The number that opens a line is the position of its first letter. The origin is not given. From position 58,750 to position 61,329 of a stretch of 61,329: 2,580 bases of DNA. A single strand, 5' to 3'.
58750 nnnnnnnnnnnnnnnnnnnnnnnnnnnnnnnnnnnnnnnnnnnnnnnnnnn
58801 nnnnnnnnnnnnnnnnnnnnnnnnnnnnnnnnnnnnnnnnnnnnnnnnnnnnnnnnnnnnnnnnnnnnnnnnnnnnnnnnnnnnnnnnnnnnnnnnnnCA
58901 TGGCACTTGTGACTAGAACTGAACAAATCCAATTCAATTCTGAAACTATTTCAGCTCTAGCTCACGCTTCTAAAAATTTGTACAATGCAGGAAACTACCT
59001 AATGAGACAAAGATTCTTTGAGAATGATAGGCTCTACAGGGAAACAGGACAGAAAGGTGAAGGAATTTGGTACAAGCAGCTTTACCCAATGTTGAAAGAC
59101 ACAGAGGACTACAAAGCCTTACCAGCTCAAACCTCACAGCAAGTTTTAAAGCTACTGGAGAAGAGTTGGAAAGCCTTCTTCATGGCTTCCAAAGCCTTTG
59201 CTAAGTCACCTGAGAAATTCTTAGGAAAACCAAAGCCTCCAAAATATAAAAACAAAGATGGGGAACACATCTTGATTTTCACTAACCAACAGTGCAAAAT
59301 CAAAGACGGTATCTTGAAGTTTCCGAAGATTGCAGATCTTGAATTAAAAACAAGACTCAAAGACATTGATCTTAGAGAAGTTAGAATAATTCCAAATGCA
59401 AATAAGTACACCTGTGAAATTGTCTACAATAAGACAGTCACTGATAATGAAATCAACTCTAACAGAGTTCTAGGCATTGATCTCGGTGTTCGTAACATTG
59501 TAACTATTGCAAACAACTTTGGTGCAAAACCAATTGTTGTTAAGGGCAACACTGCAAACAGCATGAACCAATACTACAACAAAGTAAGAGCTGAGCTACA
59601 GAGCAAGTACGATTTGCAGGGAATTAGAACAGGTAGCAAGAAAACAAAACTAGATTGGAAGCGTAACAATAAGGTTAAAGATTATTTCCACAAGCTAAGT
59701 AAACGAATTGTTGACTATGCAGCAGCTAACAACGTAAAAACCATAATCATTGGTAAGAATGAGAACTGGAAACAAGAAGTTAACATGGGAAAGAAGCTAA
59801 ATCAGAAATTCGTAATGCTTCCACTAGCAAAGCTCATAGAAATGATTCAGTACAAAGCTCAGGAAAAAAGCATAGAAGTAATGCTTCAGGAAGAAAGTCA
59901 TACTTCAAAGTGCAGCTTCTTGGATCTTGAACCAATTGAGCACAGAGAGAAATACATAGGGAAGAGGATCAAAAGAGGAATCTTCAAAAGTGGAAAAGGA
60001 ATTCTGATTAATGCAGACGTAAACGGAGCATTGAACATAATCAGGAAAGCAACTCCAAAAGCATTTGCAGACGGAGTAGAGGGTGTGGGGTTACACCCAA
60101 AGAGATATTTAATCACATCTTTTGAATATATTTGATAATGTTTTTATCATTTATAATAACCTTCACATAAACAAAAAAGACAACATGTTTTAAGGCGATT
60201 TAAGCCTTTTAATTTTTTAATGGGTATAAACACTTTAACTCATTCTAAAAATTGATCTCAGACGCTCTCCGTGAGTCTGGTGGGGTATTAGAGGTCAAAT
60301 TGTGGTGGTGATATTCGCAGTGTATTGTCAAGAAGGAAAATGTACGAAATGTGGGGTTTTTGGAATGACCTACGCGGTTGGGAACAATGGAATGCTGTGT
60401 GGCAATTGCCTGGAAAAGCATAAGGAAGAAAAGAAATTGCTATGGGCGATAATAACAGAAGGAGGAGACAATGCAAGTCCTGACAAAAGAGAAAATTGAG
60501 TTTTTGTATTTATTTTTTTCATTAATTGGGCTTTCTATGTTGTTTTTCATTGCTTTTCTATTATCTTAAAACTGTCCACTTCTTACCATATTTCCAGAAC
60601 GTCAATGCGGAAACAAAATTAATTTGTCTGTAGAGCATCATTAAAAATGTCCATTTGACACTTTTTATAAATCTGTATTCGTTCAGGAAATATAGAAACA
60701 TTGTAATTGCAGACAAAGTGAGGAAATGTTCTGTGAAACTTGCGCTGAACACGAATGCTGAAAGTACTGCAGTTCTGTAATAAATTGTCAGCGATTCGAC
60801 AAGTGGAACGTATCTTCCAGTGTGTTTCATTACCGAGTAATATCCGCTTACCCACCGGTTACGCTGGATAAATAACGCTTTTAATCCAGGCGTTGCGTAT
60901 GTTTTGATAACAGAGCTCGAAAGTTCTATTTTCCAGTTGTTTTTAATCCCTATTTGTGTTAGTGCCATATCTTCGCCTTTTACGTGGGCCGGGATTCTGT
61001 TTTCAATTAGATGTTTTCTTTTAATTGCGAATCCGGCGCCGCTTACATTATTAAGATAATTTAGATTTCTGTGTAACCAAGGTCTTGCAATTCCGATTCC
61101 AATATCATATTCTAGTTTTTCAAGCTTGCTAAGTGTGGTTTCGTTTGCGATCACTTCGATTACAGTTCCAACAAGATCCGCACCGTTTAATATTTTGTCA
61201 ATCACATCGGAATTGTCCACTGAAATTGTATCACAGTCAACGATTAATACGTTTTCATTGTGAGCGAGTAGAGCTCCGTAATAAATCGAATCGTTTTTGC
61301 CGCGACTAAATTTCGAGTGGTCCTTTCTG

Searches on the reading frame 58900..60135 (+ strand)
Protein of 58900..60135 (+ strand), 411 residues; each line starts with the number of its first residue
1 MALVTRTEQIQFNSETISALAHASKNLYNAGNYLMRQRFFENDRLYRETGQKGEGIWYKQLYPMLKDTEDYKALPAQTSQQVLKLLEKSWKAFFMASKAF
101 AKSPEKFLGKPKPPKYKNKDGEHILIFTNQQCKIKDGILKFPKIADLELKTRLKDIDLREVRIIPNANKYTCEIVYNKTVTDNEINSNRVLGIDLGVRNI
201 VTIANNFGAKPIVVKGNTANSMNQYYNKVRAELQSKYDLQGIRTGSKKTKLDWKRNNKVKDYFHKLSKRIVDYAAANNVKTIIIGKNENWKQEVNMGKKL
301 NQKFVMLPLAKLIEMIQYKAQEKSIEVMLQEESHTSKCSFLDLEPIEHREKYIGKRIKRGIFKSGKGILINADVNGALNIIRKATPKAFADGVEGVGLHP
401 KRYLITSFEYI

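Call 7: search_protein_families(library=pfam, proteins=[window:58900-60135:+], max_evalue=0.01)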
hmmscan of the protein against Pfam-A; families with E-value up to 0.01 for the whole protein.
window:58900-60135:+ (411 aa): 3 families
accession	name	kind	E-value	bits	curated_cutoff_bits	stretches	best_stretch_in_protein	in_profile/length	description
PF01385.25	OrfB_IS605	-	1.5e-20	74.1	30.5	1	174-290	2-119/120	Probable transposase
PF07282.18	Cas12f1-like_TNB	-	3.6e-09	37.1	26.3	1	311-380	3-60/60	Cas12f1-like, TNB domain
PF10566.15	Glyco_hydro_97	-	0.00011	22.1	32.5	1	263-338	32-102/275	Glycoside hydrolase 97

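Call 8: search_protein_families(library=phrogs, proteins=[window:58900-60135:+], max_evalue=0.001)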
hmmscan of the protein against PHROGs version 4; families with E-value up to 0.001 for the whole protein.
window:58900-60135:+ (411 aa): 4 families
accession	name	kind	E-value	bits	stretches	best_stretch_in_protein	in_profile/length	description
phrog_506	-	integration and excision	1.5e-50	173.5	1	14-388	21-368/403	transposase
phrog_16792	-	unknown function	8.3e-07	30.4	1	240-339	18-121/180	-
phrog_13964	-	integration and excision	1.1e-06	29.4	1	64-205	60-192/237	transposase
phrog_12300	-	integration and excision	3.9e-06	27.3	1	165-383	37-239/286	transposase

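Call 75: find_related_loci(query=window:58900-60132:+, collection=genome_contigs, flank=1500)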
Query window:58900-60132:+ (411 aa) in genome_contigs; peptide patterns used: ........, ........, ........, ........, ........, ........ (x = any residue, [..] = any of these).
34 stretches matched a pattern; 16 encode a relative of the query (tblastn E <= 1e-3); 16 distinct loci.
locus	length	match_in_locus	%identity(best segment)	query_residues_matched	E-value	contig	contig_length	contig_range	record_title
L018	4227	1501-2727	80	1-409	0e+0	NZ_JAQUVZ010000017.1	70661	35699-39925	MAG: Methanosarcina sp. isolate STD2_179 NODE_1267_length_70661_cov_18.318456_Sandtown_D2, whole genome shotgun sequence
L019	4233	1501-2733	80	1-411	0e+0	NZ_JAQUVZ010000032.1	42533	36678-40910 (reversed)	MAG: Methanosarcina sp. isolate STD2_179 NODE_3080_length_42533_cov_18.248314_Sandtown_D2, whole genome shotgun sequence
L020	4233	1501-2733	80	1-411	0e+0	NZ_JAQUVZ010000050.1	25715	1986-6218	MAG: Methanosarcina sp. isolate STD2_179 NODE_6736_length_25715_cov_18.684383_Sandtown_D2, whole genome shotgun sequence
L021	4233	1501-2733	79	1-411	0e+0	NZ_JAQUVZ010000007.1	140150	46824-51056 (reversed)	MAG: Methanosarcina sp. isolate STD2_179 NODE_319_length_140150_cov_18.007456_Sandtown_D2, whole genome shotgun sequence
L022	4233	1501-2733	78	1-411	0e+0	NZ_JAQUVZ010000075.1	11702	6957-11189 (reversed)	MAG: Methanosarcina sp. isolate STD2_179 NODE_21428_length_11702_cov_17.722246_Sandtown_D2, whole genome shotgun sequenc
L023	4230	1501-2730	78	1-410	0e+0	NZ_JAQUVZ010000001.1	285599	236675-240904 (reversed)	MAG: Methanosarcina sp. isolate STD2_179 NODE_38_length_285599_cov_18.211530_Sandtown_D2, whole genome shotgun sequence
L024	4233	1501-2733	79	1-411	0e+0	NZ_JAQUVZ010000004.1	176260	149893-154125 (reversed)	MAG: Methanosarcina sp. isolate STD2_179 NODE_173_length_176260_cov_18.186478_Sandtown_D2, whole genome shotgun sequence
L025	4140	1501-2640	43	15-400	1e-96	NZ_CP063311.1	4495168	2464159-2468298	Anabaenopsis elenkinii CCIBt3563 chromosome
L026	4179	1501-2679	41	17-411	6e-96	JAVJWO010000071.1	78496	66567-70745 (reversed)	MAG: Coleofasciculus chthonoplastes F2-STO-03 k141_11874, whole genome shotgun sequence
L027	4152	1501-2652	45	15-402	5e-94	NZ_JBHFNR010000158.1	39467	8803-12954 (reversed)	Floridaenema flaviceps BLCC-F50 bin2.fa-158, whole genome shotgun sequence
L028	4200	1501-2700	43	1-402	7e-93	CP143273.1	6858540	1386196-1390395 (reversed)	MAG: Phormidium sp. isolate R1S1 chromosome, complete genome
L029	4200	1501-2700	43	1-402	7e-93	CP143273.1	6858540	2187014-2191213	MAG: Phormidium sp. isolate R1S1 chromosome, complete genome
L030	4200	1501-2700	43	1-402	2e-95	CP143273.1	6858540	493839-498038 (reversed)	MAG: Phormidium sp. isolate R1S1 chromosome, complete genome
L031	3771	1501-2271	43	157-407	1e-61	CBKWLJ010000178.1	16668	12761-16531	MAG TPA_asm: uncultured bacterium isolate SRR29175779_binner123_Refined_1 genome assembly, contig: ERZ27337281.304, whol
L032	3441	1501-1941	51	255-402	4e-46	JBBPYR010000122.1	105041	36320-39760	MAG: Ktedonobacterales bacterium isolate bin.194 bin.194_S3Ck141_480664_length_105041_cov_23.5317, whole genome shotgun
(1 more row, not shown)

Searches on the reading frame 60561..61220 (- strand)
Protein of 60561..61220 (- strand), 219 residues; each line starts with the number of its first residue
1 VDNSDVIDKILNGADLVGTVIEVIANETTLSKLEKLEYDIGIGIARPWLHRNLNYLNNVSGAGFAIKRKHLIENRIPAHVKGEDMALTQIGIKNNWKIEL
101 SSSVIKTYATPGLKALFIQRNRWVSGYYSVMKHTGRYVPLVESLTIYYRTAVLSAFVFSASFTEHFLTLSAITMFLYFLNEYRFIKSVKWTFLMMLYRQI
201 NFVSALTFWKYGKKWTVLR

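Call 7: search_protein_families(library=pfam, proteins=[window:60561-61220:-], max_evalue=0.01)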
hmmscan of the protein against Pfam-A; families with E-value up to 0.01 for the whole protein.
window:60561-61220:- (219 aa): 1 family
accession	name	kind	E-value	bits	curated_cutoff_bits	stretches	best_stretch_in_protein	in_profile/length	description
PF13632.12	Glyco_trans_2_3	-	7.9e-07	29.5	27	1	14-180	28-192/198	Glycosyl transferase family group 2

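Call 8: search_protein_families(library=phrogs, proteins=[window:60561-61220:-], max_evalue=0.001)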
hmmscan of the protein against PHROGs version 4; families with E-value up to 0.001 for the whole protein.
window:60561-61220:- (219 aa): 0 families
